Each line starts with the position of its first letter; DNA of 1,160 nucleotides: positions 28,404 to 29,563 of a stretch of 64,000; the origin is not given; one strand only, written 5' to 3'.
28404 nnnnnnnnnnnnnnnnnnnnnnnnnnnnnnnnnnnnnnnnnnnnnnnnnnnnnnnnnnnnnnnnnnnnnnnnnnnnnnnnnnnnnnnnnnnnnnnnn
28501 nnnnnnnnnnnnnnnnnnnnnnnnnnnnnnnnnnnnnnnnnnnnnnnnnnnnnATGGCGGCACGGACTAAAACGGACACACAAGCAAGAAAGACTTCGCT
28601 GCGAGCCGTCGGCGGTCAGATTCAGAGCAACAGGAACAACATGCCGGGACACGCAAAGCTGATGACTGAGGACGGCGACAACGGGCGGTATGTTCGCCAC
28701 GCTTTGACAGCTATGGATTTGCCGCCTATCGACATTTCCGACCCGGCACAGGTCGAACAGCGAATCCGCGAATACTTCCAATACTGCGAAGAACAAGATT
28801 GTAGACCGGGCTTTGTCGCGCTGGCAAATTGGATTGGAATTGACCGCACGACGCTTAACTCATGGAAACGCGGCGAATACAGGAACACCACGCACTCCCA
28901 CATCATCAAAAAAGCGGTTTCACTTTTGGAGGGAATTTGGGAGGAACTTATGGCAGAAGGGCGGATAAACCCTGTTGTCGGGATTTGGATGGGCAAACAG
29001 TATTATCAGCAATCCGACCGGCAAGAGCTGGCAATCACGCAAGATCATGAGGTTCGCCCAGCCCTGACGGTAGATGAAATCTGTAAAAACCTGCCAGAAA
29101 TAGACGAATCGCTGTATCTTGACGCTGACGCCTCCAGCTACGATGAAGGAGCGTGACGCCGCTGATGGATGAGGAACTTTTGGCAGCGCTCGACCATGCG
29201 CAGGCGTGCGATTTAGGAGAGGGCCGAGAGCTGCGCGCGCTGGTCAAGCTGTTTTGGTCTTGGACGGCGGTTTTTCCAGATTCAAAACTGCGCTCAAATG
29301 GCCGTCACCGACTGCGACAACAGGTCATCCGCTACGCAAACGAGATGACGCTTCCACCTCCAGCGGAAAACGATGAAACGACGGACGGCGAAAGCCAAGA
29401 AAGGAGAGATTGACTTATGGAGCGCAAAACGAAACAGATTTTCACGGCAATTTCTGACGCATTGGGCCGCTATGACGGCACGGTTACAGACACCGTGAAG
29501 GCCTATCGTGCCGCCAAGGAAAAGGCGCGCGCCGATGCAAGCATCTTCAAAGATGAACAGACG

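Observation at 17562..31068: Element 1 has the gene content of a phage satellite (PICI-like) in a GC-rich Clostridia-type host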

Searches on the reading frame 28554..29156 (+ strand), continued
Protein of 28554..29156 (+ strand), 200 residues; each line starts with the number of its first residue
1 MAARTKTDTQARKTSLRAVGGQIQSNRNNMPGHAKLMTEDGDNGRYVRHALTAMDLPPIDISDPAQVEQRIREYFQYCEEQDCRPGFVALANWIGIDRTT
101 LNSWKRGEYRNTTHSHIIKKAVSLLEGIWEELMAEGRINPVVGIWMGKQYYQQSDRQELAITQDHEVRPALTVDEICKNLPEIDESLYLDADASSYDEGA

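Call 71: search_protein_families(library=ncbifam, max_evalue=0.001, proteins=[window:28554-29156:+])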
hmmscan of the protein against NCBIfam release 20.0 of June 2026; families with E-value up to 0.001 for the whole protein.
window:28554-29156:+ (200 aa): 0 families

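Call 83: search_solved_structures(query=A1, max_evalue=1, show_alignments=1)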
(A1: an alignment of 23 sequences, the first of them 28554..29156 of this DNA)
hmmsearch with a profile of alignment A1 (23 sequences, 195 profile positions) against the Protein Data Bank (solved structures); distinct sequences matched with E-value up to 1: 6.
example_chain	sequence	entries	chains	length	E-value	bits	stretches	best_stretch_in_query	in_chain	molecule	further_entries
9o0h_B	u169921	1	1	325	0.00031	23.6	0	42-64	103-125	Transcription factor ETV6,Non-receptor tyrosine-protein kinase TNK1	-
5l0p_A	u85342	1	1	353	0.0004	23.2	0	42-64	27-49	Transcription factor ETV6, Transcription factor ETV6, Transcription factor ETV6, Ferric up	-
9e4q_A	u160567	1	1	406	0.0007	22.5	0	42-64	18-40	Transcription factor ETV6,DARPin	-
7n2b_A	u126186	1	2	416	0.00072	22.4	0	42-64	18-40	Transcription factor ETV6,Transcription factor ETV6,Transcription factor ETV6,3TEL-rigid-D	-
2lnd_A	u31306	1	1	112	0.22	14.3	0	31-61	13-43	DE NOVO DESIGNED PROTEIN, PFK fold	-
9cpl_A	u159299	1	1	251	0.31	13.8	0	41-64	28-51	2TEL/Non-receptor tyrosine-protein kinase TNK1 fusion protein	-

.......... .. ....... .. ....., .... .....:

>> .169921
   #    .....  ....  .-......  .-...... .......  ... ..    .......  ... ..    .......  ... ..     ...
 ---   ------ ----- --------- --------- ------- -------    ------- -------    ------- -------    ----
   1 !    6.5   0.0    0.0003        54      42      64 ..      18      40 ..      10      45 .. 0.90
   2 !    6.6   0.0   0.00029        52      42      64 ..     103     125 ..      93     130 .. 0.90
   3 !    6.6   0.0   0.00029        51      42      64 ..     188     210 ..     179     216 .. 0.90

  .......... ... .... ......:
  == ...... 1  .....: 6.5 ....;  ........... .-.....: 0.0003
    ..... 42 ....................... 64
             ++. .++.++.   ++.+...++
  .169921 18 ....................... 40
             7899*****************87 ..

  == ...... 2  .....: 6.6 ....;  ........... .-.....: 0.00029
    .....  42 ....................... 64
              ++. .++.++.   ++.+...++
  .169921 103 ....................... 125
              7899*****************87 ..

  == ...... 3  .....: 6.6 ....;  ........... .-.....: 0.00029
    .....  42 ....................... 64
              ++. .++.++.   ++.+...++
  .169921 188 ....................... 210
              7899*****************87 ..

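Call 101: search_dna_similar(query=L020:15521-16111:+, collection=phages, mode=protein, max_evalue=0.001, max_rows=25)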
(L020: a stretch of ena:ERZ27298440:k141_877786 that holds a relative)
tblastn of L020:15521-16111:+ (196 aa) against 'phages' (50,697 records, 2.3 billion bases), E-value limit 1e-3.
No match.

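Call 102: search_protein_families(library=phrogs, max_evalue=0.01, proteins=[L020:15521-16111:+, L029:13982-14515:+, L022:17958-18503:+, L025:14821-15525:+, L031:7346-7936:+, L034:18286-18864:+, L020:16156-16788:+])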
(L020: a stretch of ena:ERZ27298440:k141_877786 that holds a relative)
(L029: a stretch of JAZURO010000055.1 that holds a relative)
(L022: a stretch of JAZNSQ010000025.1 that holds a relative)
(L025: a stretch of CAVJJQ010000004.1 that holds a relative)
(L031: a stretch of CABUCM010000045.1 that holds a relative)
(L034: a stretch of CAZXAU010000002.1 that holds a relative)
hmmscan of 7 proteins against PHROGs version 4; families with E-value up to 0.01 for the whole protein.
L020:15521-16111:+ (196 aa): 2 families
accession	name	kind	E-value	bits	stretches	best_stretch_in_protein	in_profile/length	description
phrog_18190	-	unknown function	7.2e-06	25.7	1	26-86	369-434/723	-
phrog_33570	-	unknown function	0.0023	17.5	1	20-103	78-159/686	-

L029:13982-14515:+ (177 aa): 0 families

L022:17958-18503:+ (181 aa): 0 families

L025:14821-15525:+ (234 aa): 1 family
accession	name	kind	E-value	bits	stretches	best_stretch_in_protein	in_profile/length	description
phrog_14351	-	unknown function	0.0027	17.8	1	76-150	248-316/459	-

L031:7346-7936:+ (196 aa): 0 families

L034:18286-18864:+ (192 aa): 0 families

L020:16156-16788:+ (210 aa): 2 families
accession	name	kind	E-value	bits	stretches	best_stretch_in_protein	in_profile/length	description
phrog_909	-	head and packaging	7.4e-13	49.7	1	1-86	1-95/113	major head protein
phrog_10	-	head and packaging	0.00094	19.2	1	123-210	666-740/752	major head protein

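Call 104: find_related_loci(query=L020:15521-16111:+, collection=viral_contigs, flank=8000)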
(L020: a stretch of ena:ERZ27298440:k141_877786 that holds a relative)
Query L020:15521-16111:+ (196 aa) in viral_contigs; peptide patterns used: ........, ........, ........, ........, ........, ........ (x = any residue, [..] = any of these).
111 stretches matched a pattern; 14 encode a relative of the query (tblastn E <= 1e-3); 14 distinct loci.
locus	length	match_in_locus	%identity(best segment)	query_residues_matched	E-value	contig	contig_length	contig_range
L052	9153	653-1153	57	33-196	9e-52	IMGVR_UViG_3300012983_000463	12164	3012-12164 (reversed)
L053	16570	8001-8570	55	3-196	1e-49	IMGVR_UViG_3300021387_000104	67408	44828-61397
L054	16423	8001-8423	60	22-162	1e-49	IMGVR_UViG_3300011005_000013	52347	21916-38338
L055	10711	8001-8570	55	3-196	2e-49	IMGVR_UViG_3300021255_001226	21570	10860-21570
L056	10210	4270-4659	63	33-162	8e-49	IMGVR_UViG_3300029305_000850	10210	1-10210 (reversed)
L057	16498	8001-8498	55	31-196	5e-48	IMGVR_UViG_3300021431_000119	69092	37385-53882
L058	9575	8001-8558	49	7-196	1e-46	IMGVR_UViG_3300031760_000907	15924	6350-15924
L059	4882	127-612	55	1-162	8e-46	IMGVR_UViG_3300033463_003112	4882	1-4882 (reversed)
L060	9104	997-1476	53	3-162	9e-41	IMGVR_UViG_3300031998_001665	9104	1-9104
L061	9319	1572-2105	51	22-196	3e-40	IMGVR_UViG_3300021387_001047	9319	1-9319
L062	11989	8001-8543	48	18-196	5e-39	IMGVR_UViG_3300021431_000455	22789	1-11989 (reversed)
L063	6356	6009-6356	59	34-148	2e-36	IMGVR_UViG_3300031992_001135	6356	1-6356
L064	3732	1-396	52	68-196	5e-35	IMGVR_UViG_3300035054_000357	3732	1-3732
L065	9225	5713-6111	58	28-159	1e-33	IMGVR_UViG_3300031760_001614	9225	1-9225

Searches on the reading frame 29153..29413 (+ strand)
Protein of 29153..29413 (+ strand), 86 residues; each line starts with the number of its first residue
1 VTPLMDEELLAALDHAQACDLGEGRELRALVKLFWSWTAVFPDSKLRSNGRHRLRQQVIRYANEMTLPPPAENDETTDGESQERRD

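Call 10: search_protein_families(library=pfam, max_evalue=0.01, proteins=[window:29153-29413:+])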
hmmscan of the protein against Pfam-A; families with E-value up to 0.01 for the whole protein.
window:29153-29413:+ (86 aa): 0 families

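Call 12: search_protein_families(library=phrogs, max_evalue=0.001, proteins=[window:29153-29413:+])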
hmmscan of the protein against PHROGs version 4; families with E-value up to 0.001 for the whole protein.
window:29153-29413:+ (86 aa): 0 families

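Call 72: search_protein_families(library=padloc, max_evalue=0.001, proteins=[window:29153-29413:+])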
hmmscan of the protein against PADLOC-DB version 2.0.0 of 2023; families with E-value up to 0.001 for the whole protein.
window:29153-29413:+ (86 aa): 0 families
